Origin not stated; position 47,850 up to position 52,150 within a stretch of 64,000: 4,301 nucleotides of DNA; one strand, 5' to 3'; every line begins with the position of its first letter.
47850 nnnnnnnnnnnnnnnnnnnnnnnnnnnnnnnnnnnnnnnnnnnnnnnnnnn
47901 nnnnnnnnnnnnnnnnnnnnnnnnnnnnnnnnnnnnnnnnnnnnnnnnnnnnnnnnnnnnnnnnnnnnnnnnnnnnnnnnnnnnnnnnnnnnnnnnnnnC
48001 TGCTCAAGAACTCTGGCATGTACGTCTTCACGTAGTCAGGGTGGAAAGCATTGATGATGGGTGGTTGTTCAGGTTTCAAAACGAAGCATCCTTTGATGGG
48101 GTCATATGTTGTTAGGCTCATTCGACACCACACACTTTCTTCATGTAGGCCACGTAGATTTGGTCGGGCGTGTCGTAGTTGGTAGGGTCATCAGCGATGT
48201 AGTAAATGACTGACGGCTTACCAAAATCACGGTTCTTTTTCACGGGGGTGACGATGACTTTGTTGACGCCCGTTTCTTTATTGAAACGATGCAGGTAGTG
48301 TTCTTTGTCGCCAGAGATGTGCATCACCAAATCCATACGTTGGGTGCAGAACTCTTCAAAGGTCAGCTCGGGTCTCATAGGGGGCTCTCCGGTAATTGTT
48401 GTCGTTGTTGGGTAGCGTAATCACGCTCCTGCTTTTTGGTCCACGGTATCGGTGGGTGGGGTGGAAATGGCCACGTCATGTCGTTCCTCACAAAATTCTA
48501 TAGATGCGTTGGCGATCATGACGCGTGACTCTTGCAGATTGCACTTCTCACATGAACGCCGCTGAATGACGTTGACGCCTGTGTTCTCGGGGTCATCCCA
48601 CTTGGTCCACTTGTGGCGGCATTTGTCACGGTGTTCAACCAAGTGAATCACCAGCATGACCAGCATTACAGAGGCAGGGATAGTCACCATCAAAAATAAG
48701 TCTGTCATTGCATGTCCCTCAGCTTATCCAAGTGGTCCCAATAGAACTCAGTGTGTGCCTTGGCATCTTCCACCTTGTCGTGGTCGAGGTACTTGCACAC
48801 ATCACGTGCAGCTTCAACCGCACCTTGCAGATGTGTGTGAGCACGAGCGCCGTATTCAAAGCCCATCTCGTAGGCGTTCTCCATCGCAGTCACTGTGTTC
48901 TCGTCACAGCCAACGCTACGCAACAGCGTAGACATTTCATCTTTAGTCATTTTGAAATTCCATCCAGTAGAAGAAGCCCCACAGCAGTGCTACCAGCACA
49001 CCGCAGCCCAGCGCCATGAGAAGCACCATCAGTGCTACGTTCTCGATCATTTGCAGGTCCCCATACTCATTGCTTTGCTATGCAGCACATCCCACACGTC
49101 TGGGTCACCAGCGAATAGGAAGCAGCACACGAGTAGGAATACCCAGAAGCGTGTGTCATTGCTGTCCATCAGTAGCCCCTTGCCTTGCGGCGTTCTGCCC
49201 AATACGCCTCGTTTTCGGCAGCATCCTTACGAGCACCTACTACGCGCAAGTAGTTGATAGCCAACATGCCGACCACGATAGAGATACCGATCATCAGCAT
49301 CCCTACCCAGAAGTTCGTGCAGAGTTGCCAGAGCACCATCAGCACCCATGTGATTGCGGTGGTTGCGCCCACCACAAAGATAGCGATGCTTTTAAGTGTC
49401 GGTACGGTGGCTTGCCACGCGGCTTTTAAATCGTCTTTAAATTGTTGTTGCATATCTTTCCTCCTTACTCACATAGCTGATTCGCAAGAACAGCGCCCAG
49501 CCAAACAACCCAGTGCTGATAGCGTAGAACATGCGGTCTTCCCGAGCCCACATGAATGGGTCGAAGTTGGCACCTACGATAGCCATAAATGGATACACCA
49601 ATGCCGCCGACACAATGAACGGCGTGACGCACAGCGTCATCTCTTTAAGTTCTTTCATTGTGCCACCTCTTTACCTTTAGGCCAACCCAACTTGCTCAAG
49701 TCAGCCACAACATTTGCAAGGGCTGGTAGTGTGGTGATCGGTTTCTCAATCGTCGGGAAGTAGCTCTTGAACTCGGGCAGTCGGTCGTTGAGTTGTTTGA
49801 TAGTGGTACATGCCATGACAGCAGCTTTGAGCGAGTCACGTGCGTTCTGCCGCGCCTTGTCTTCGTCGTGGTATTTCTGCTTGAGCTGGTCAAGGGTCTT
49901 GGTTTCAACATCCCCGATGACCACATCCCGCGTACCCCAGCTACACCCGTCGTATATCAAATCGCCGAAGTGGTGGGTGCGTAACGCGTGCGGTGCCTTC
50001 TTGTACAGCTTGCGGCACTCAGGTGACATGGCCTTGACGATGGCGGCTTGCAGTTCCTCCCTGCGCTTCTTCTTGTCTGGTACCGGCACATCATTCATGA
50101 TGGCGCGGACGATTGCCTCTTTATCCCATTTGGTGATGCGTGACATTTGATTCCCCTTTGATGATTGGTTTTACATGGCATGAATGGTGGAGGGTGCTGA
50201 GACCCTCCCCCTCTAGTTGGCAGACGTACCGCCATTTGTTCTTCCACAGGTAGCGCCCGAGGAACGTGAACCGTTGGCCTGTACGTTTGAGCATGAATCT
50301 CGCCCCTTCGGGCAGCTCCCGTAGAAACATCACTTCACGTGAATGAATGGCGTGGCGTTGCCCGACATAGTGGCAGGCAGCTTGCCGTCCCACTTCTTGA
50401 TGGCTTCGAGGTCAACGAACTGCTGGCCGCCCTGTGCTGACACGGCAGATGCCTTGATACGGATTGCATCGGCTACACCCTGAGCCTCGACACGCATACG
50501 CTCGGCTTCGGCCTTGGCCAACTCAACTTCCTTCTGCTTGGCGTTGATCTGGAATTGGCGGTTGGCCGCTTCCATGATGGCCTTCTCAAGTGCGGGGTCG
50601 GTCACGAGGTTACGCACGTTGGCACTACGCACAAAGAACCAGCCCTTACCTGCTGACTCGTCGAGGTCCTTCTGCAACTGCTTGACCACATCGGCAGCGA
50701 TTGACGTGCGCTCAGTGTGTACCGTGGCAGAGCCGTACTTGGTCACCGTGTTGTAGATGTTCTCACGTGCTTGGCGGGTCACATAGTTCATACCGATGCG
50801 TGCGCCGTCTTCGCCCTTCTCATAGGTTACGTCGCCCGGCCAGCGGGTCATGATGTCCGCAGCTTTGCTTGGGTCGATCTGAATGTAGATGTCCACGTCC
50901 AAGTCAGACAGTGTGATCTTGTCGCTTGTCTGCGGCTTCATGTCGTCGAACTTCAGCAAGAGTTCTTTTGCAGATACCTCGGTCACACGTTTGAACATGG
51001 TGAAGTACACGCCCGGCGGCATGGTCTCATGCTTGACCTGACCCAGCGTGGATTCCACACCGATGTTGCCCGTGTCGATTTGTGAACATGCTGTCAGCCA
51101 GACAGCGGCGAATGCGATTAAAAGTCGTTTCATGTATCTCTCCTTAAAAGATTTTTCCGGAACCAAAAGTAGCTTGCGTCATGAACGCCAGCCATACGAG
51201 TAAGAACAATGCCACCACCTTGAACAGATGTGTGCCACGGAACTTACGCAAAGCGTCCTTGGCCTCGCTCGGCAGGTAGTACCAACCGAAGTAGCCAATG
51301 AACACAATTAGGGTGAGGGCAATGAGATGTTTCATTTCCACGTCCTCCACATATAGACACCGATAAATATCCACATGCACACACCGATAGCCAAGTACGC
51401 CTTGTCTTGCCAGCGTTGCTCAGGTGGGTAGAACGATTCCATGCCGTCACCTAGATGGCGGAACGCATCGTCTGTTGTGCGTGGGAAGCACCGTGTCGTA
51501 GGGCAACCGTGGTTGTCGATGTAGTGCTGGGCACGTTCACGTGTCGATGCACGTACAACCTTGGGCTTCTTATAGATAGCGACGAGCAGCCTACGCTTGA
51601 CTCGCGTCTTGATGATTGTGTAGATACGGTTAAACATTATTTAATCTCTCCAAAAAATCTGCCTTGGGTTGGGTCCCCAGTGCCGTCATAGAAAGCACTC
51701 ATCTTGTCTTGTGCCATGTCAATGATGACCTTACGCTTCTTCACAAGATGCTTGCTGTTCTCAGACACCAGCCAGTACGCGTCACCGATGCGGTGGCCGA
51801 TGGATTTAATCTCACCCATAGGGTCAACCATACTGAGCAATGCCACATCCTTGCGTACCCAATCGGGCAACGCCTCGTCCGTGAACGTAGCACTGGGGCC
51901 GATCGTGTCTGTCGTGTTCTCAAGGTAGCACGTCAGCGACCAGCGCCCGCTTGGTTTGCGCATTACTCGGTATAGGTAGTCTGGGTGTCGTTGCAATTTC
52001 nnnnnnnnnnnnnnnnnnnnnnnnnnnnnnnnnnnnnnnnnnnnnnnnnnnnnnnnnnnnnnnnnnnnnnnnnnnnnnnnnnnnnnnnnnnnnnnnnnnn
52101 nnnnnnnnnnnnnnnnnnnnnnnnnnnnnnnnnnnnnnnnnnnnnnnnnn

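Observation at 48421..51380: SPFH/band-7 lipoprotein plus a cluster of small membrane proteins in the early operon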

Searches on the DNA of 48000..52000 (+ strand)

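Call 3: search_dna_similar(query=window:48000-52000:+, collection=phages, mode=near, max_rows=25)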
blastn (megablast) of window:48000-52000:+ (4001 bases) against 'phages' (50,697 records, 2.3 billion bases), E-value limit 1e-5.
No match.

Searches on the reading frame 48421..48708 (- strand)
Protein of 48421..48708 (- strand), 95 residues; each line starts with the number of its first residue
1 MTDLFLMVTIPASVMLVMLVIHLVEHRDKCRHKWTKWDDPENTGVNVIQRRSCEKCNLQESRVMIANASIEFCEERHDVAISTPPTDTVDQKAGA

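Call 4: search_protein_families(library=pfam, proteins=[window:48421-48708:-], max_evalue=0.1)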
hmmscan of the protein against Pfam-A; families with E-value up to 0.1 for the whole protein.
window:48421-48708:- (95 aa): 0 families

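Call 7: search_protein_families(library=phrogs, proteins=[window:48421-48708:-], max_evalue=0.01)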
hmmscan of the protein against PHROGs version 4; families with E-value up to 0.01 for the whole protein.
window:48421-48708:- (95 aa): 1 family
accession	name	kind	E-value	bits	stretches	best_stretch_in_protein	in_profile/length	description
phrog_7696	-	unknown function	0.0033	18.2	1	8-56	7-51/78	-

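Call 8: search_protein_families(library=padloc, proteins=[window:48421-48708:-], max_evalue=0.01)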
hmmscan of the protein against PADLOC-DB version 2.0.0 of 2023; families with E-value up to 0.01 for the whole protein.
window:48421-48708:- (95 aa): 0 families

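Call 9: search_protein_families(library=ncbifam, proteins=[window:48421-48708:-], max_evalue=0.01)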
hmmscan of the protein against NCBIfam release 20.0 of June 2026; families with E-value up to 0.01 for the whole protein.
window:48421-48708:- (95 aa): 0 families

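Call 72: find_related_loci(query=window:48421-48708:-, collection=viral_contigs, flank=2500)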
Query window:48421-48708:- (95 aa) in viral_contigs; peptide patterns used: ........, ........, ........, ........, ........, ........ (x = any residue, [..] = any of these).
9 stretches matched a pattern, but none encodes a relative of the query by tblastn (E <= 1e-3).
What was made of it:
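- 48421..48708 (-): p95: a neighbouring orphan with an N-terminal hydrophobic helix and four Cys. No relatives in IMG/VR (call 72).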

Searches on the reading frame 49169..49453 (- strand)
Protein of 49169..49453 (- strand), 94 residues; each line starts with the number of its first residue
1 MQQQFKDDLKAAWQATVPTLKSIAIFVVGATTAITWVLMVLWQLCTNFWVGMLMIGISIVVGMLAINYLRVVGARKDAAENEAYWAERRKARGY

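Call 4: search_protein_families(library=pfam, proteins=[window:49169-49453:-], max_evalue=0.1)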
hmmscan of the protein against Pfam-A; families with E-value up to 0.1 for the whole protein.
window:49169-49453:- (94 aa): 1 family
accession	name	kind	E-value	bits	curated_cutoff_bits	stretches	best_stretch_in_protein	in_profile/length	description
PF12786.12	GBV-C_env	-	0.072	12.2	21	1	25-64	23-64/413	GB virus C genotype envelope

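Call 7: search_protein_families(library=phrogs, proteins=[window:49169-49453:-], max_evalue=0.01)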
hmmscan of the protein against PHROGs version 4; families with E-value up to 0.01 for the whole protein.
window:49169-49453:- (94 aa): 0 families

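Call 8: search_protein_families(library=padloc, proteins=[window:49169-49453:-], max_evalue=0.01)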
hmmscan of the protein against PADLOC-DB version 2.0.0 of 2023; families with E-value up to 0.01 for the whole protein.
window:49169-49453:- (94 aa): 0 families

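Call 9: search_protein_families(library=ncbifam, proteins=[window:49169-49453:-], max_evalue=0.01)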
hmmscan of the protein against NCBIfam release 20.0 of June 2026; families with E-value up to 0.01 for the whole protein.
window:49169-49453:- (94 aa): 0 families

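Call 71: find_related_loci(query=window:49169-49453:-, collection=viral_contigs, flank=2500)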
Query window:49169-49453:- (94 aa) in viral_contigs; peptide patterns used: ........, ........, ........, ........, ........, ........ (x = any residue, [..] = any of these).
8 stretches matched a pattern, but none encodes a relative of the query by tblastn (E <= 1e-3).
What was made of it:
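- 49169..49453 (-): p94: a neighbouring orphan protein with two hydrophobic segments. No relatives in IMG/VR (call 71).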

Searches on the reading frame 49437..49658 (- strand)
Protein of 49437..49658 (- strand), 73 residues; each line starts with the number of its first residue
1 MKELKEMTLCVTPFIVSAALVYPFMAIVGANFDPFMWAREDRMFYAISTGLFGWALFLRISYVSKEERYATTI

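Call 4: search_protein_families(library=pfam, proteins=[window:49437-49658:-], max_evalue=0.1)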
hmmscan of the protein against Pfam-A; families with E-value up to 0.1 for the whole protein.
window:49437-49658:- (73 aa): 1 family
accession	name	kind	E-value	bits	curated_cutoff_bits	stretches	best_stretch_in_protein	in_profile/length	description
PF22765.1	DUF7010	-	0.011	16.1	27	1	18-64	102-148/172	Family of unknown function (DUF7010)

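Call 7: search_protein_families(library=phrogs, proteins=[window:49437-49658:-], max_evalue=0.01)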
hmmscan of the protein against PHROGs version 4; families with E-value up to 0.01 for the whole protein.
window:49437-49658:- (73 aa): 0 families

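Call 8: search_protein_families(library=padloc, proteins=[window:49437-49658:-], max_evalue=0.01)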
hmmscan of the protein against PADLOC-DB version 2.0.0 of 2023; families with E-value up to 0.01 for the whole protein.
window:49437-49658:- (73 aa): 0 families

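Call 9: search_protein_families(library=ncbifam, proteins=[window:49437-49658:-], max_evalue=0.01)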
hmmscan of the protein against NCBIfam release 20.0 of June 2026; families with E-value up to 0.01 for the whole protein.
window:49437-49658:- (73 aa): 0 families

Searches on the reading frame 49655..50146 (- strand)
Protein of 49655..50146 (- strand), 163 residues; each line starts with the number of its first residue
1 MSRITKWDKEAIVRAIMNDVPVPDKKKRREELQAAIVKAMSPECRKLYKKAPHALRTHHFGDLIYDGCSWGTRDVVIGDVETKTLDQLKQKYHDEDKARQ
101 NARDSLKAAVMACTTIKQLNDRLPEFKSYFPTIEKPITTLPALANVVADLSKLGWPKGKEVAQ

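Call 4: search_protein_families(library=pfam, proteins=[window:49655-50146:-], max_evalue=0.1)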
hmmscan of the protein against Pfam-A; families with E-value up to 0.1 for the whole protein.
window:49655-50146:- (163 aa): 2 families
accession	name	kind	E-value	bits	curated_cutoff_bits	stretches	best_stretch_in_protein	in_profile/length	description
PF18757.6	Nmad5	-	1.4e-15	58.3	27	2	82-156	132-206/206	Nucleotide modification associated domain 5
PF21726.2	DUF6862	-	0.042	14.3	24.1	0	26-55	32-62/67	Family of unknown function (DUF6862)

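Call 7: search_protein_families(library=phrogs, proteins=[window:49655-50146:-], max_evalue=0.01)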
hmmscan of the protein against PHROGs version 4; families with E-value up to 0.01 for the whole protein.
window:49655-50146:- (163 aa): 1 family
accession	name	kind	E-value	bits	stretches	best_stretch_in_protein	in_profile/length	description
phrog_1965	-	unknown function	9.6e-12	46.8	1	82-158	129-206/208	-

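Call 8: search_protein_families(library=padloc, proteins=[window:49655-50146:-], max_evalue=0.01)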
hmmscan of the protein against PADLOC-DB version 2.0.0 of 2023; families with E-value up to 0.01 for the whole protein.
window:49655-50146:- (163 aa): 0 families

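Call 9: search_protein_families(library=ncbifam, proteins=[window:49655-50146:-], max_evalue=0.01)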
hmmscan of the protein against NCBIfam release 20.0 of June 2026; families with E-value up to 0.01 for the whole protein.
window:49655-50146:- (163 aa): 0 families
